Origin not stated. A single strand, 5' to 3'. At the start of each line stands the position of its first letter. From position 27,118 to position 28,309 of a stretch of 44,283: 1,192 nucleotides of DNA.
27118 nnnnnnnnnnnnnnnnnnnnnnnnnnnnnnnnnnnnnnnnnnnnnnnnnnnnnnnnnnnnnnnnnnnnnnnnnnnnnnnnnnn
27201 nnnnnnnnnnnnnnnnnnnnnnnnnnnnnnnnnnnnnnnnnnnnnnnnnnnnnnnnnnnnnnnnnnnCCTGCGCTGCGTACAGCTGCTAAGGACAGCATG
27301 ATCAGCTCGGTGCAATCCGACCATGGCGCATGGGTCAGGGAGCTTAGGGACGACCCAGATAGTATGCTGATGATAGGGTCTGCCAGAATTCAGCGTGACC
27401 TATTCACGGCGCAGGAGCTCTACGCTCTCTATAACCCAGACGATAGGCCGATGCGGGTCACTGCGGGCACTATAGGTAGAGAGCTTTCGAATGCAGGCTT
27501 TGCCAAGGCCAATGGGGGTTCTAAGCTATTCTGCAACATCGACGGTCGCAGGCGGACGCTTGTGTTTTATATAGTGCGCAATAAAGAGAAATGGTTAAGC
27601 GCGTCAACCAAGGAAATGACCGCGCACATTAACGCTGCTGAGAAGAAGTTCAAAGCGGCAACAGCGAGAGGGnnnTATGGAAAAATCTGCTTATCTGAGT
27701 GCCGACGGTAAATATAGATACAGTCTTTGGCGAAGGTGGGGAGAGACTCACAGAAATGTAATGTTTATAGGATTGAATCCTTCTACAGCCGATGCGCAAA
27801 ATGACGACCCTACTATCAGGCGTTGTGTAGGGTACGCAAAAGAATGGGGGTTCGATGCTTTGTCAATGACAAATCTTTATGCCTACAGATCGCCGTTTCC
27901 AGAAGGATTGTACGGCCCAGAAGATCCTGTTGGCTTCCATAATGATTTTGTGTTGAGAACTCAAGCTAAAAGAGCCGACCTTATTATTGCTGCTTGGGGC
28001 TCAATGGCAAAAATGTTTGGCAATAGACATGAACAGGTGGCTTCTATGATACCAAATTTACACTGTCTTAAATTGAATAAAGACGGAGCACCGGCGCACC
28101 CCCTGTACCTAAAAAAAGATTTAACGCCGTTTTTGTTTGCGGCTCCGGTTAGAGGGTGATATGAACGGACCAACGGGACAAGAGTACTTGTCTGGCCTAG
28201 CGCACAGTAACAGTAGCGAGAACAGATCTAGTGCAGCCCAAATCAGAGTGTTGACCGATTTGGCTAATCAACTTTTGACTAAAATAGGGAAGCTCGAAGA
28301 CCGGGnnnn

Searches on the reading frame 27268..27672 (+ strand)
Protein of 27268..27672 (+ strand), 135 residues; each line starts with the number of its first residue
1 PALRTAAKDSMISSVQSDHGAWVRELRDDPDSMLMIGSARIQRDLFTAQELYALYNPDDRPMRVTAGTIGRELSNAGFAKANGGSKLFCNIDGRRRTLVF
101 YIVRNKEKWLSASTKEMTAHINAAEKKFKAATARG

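Call 61: predict_structure(alignment_id=A4)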
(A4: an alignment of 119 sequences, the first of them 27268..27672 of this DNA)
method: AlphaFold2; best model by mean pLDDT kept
length: 135 residues; sequences in the alignment: 119
mean_pLDDT: 84.7   pTM: 0.75
mean pLDDT of the five models: 84.7, 84.3, 84.0, 83.4, 82.8
residues with pLDDT >= 90: 80; 70-90: 37; 50-70: 3; < 50: 15
segments of 3 or more residues with pLDDT < 50: 1-15
pLDDT, mean of each block of 10 residues (from residue 1): 46 58 93 87 93 86 86 95 94 91 96 95 87 71
secondary structure, 60 per line:
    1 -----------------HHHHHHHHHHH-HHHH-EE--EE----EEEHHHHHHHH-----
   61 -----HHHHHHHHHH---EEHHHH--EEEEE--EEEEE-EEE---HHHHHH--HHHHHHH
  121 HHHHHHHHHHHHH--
elements in order: H18-28 H30-33 E45-47 H48-55 H66-75 H81-84 E87-91 E94-98 E100-102 H106-111 H114-133

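Call 64: fold_search(model_id=the predicted structure, library=pdb)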
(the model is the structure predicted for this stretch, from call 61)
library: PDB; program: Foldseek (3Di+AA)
matches with E <= 10: 112; with E <= 0.001: 0
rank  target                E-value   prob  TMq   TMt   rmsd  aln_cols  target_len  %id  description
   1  1f4k_A                2.8e-01  0.23  0.31  0.35  13.9       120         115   10  CRYSTAL STRUCTURE OF THE REPLICATION TERMINATOR PROTEIN/B-SITE DNA COMPLEX (released 2001-06-08)
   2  7pds_C                3.4e-01  0.35  0.31  0.11   4.7        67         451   19  The structure of PriRep1 with dsDNA (released 2022-07-13)
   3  7pds_F                4.4e-01  0.30  0.31  0.11   5.1        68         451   19  The structure of PriRep1 with dsDNA (released 2022-07-13)
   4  7pds_D                4.4e-01  0.28  0.32  0.12   6.9        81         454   16  The structure of PriRep1 with dsDNA (released 2022-07-13)
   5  2zme_B                4.4e-01  0.20  0.31  0.23   7.1       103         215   17  Integrated structural and functional model of the human ESCRT-II complex (released 2008-11-04)
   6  7pds_B                5.1e-01  0.25  0.30  0.11   4.5        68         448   20  The structure of PriRep1 with dsDNA (released 2022-07-13)
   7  1u5t_B                6.6e-01  0.18  0.33  0.28   8.0       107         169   13  Structure of the ESCRT-II endosomal trafficking complex (released 2004-09-21)
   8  1u5t_C                8.0e-01  0.18  0.33  0.27   6.2        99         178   16  Structure of the ESCRT-II endosomal trafficking complex (released 2004-09-21)
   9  7pds_E                8.6e-01  0.21  0.32  0.12   4.8        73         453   18  The structure of PriRep1 with dsDNA (released 2022-07-13)
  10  7pds_A                8.6e-01  0.13  0.31  0.11  10.7       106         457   20  The structure of PriRep1 with dsDNA (released 2022-07-13)
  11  7asv_A                1.3e+00  0.20  0.32  0.29   5.0        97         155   11  Crystal structure of tWHD2 of Rpc5 subunit of human RNA Polymerase III (released 2020-12-30)
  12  8fcl_G                1.4e+00  0.02  0.18  0.09  13.5       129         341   12  Cryo-EM structure of p97:UBXD1 closed state (released 2023-06-21)
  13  2fe3_A                1.5e+00  0.06  0.26  0.25  16.1       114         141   11  The crystal structure of bacillus subtilis PerR-Zn reveals a novel Zn(Cys)4 Structural redox switch (released 2006-12-19)
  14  5fd5_D                1.9e+00  0.15  0.29  0.29   5.9        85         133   13  manganese uptake regulator (released 2016-12-28)
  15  3hhh_B                1.9e+00  0.13  0.36  0.44  13.3       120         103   10  Crystal structure of transcriptional regulator, a member of PadR family, from Enterococcus faecalis V583 (released 2009-06-02)
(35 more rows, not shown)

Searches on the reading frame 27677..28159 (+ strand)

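Call 9: search_protein_families(library=pfam, proteins=[window:27677-28159:+], max_evalue=0.01)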
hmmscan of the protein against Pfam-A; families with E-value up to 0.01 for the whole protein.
window:27677-28159:+ (160 aa): 1 family
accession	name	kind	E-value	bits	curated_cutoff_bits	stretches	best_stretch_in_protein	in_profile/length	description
PF07799.17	DUF1643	-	5e-43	146.8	22.5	1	14-143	1-134/134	Protein of unknown function (DUF1643)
